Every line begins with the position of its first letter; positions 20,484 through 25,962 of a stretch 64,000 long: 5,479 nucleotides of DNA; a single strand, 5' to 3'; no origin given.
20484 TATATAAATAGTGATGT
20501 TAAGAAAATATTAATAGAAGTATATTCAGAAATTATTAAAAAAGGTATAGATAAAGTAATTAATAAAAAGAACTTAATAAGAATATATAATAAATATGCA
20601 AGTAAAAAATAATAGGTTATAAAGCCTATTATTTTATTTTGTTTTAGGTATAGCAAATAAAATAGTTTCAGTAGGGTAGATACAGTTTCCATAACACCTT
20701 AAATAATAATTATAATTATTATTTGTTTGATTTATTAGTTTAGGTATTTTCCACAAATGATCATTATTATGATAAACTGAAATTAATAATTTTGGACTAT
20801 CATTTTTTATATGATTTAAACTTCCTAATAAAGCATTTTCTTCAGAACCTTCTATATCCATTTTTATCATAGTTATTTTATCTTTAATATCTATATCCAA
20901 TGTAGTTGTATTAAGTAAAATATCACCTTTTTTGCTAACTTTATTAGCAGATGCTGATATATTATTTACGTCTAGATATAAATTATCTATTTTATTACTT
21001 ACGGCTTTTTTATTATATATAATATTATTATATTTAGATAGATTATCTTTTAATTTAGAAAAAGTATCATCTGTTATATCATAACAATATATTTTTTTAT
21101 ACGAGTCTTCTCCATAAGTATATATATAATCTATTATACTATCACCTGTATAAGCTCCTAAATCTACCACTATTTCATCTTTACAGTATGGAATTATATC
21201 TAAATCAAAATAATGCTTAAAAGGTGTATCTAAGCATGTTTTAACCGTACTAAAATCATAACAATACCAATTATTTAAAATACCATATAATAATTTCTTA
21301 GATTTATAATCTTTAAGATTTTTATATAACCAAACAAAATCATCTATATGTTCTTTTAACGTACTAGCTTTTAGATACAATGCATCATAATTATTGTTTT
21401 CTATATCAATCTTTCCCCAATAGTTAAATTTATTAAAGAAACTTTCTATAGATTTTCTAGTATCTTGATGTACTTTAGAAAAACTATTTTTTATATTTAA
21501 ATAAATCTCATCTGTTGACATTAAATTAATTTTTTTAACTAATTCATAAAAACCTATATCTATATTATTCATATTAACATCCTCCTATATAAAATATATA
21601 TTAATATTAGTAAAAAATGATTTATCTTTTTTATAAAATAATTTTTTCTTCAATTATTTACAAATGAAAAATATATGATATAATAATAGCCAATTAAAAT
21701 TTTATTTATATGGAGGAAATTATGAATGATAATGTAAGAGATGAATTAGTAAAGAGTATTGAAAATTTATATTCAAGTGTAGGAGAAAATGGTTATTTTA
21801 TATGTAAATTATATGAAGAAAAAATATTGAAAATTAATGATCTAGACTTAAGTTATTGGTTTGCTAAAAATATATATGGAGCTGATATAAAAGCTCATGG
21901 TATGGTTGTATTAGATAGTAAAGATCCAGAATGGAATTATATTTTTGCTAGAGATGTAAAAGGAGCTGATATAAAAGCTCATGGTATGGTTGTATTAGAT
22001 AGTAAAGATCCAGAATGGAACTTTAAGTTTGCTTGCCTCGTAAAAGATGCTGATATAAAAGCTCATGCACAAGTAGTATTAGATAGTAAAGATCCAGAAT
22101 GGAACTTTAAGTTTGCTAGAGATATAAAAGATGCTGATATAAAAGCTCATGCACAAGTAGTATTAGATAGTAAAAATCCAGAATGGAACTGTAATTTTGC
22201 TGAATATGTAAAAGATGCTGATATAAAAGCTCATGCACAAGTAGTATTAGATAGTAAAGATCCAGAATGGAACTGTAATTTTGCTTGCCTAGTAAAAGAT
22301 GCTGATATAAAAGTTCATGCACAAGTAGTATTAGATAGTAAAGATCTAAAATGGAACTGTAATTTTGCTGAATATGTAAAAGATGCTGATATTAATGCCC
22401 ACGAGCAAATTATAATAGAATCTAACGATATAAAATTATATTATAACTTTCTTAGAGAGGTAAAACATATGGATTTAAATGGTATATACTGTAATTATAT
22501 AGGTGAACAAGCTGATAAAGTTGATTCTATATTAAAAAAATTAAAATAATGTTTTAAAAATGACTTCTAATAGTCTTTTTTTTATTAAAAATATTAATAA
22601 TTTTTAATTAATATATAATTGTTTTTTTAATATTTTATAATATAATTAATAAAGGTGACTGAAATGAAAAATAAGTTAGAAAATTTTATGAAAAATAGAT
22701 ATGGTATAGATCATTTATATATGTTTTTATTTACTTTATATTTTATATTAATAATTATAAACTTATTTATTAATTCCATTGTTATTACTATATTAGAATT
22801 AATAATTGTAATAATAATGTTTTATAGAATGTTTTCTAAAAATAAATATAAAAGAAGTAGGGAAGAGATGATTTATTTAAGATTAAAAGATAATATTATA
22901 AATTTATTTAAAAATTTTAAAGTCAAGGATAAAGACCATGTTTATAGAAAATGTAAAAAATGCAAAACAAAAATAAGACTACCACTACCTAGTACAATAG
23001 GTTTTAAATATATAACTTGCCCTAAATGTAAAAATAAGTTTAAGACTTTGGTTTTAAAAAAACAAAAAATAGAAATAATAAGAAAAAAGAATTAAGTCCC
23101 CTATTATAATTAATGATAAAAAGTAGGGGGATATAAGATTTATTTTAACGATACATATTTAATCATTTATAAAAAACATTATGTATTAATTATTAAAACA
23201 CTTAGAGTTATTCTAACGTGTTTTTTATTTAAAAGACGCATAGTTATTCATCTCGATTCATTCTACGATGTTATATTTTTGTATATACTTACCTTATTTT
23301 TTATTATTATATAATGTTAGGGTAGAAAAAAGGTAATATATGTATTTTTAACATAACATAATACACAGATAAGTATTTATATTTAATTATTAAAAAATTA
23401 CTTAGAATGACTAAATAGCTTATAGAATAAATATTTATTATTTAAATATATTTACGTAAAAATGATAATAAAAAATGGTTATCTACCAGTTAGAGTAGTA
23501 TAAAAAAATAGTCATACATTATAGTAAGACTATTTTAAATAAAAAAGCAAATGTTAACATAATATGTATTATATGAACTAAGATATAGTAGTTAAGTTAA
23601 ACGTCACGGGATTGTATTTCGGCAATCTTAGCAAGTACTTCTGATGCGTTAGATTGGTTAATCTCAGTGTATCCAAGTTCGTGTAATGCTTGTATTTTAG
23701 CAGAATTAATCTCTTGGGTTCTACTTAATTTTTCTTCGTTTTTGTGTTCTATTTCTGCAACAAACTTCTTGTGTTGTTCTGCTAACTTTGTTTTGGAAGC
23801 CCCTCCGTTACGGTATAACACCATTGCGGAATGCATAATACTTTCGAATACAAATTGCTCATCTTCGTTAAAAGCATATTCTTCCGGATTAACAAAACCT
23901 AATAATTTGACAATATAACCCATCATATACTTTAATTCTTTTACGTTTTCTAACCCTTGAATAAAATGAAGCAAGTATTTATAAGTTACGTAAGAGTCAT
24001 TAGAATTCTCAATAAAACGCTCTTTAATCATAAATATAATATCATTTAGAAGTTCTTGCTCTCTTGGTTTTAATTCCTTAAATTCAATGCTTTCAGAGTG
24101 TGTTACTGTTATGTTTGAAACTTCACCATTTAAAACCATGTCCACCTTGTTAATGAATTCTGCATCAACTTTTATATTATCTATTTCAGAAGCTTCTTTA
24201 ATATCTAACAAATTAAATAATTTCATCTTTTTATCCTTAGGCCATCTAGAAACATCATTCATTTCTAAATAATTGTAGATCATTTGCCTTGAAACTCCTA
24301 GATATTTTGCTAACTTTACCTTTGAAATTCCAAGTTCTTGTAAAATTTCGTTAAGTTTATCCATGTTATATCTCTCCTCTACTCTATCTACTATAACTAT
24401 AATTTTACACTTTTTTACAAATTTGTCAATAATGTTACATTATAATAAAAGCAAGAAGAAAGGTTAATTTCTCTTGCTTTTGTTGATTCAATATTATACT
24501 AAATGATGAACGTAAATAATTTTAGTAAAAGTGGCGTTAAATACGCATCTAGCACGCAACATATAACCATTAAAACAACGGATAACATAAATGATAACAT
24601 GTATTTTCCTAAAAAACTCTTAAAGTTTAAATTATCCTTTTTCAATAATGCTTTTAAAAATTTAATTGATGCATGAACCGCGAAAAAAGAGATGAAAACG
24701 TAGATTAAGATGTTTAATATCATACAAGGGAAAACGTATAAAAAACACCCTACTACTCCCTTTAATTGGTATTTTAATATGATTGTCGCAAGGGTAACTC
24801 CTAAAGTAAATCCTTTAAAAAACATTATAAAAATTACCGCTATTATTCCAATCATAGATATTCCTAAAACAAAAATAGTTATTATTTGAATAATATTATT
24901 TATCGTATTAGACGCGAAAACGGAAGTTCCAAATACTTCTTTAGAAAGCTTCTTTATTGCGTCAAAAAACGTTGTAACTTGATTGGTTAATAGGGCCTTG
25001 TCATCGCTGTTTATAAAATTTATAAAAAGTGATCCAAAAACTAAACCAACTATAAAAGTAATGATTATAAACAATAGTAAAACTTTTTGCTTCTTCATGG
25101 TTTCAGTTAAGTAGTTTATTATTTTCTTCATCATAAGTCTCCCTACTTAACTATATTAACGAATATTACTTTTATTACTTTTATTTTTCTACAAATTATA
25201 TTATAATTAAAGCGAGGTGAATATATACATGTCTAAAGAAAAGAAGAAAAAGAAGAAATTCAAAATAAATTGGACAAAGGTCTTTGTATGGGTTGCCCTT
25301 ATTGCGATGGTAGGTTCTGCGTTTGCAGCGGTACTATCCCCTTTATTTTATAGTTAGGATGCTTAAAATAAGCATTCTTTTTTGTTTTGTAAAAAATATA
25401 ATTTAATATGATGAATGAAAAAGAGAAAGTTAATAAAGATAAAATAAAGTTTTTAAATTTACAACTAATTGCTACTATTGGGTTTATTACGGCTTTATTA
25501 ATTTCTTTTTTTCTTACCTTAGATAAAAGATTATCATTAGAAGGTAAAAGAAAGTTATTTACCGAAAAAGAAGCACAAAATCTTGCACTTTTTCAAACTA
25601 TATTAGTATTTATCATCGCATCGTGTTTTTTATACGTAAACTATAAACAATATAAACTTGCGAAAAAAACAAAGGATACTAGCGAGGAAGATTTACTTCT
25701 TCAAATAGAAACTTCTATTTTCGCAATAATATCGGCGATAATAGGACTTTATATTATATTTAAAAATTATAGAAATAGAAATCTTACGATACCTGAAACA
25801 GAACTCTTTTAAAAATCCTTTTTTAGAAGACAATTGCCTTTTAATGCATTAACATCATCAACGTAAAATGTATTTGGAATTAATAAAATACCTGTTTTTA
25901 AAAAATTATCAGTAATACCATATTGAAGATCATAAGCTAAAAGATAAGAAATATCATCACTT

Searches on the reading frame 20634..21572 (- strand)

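Call 26: search_protein_families(library=ncbifam, proteins=[window:20634-21572:-], max_evalue=0.001)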
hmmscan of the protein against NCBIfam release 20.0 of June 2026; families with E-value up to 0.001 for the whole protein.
window:20634-21572:- (312 aa): 1 family
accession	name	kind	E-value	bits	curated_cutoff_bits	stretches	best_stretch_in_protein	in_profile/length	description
TIGR01444.1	fkbM_fam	subfamily_domain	3.3e-09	37.3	37.7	1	135-266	2-142/143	FkbM family methyltransferase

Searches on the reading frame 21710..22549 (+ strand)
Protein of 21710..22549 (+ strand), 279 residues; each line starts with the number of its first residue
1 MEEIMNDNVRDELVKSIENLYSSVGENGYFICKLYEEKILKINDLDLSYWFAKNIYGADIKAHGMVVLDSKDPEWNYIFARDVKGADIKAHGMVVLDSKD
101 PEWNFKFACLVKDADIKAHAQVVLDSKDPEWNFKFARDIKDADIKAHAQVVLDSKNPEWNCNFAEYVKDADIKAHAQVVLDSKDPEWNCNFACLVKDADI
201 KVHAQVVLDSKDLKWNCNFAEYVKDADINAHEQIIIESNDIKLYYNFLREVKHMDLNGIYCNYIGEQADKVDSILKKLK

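Call 25: search_protein_families(library=pfam, proteins=[window:21710-22549:+], max_evalue=0.01)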
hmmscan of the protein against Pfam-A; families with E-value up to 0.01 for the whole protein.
window:21710-22549:+ (279 aa): 1 family
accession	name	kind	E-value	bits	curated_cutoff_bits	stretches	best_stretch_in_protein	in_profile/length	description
PF19201.5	DUF5873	-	0.00041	21.4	32.6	0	158-197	21-60/109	Family of unknown function (DUF5873)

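Call 26: search_protein_families(library=ncbifam, proteins=[window:21710-22549:+], max_evalue=0.001)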
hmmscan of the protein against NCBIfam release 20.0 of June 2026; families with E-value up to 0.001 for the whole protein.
window:21710-22549:+ (279 aa): 0 families

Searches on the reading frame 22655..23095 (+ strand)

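Call 25: search_protein_families(library=pfam, proteins=[window:22655-23095:+], max_evalue=0.01)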
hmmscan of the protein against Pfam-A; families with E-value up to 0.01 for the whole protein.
window:22655-23095:+ (146 aa): 2 families
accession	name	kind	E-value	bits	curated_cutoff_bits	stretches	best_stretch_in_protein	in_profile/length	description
PF15135.11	UPF0515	-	0.00036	20.4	29.8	1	47-132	83-166/271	Uncharacterised protein UPF0515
PF12677.13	DUF3797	-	0.0056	17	25.1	0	116-128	10-22/48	Domain of unknown function (DUF3797)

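Call 26: search_protein_families(library=ncbifam, proteins=[window:22655-23095:+], max_evalue=0.001)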
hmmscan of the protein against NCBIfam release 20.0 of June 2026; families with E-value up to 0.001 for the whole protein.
window:22655-23095:+ (146 aa): 0 families

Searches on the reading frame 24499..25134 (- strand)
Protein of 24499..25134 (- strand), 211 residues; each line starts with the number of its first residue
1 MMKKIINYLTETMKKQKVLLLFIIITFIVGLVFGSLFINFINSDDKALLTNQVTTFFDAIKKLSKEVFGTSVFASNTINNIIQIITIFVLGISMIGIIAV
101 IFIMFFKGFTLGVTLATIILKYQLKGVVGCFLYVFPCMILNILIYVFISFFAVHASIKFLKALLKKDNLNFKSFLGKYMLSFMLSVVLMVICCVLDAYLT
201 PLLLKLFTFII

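Call 26: search_protein_families(library=ncbifam, proteins=[window:24499-25134:-], max_evalue=0.001)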
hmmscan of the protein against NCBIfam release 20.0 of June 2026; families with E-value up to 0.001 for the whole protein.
window:24499-25134:- (211 aa): 1 family
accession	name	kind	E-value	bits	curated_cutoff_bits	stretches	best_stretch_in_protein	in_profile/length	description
TIGR02831.1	spo_II_M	equivalog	3.1e-31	108.8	100.2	1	9-206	3-200/200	stage II sporulation protein M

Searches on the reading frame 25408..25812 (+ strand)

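Call 25: search_protein_families(library=pfam, proteins=[window:25408-25812:+], max_evalue=0.01)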
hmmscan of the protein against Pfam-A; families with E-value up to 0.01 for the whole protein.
window:25408-25812:+ (134 aa): 3 families
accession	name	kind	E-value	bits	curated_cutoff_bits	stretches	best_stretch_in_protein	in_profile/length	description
PF15957.10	Comm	-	0.0027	18.4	27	1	65-91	22-48/110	Commissureless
PF07226.16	DUF1422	-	0.0075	16.7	23.2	0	100-127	32-59/114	Protein of unknown function (DUF1422)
PF10323.15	7TM_GPCR_Srv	-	0.0085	15.9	21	0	14-127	116-240/283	Serpentine type 7TM GPCR chemoreceptor Srv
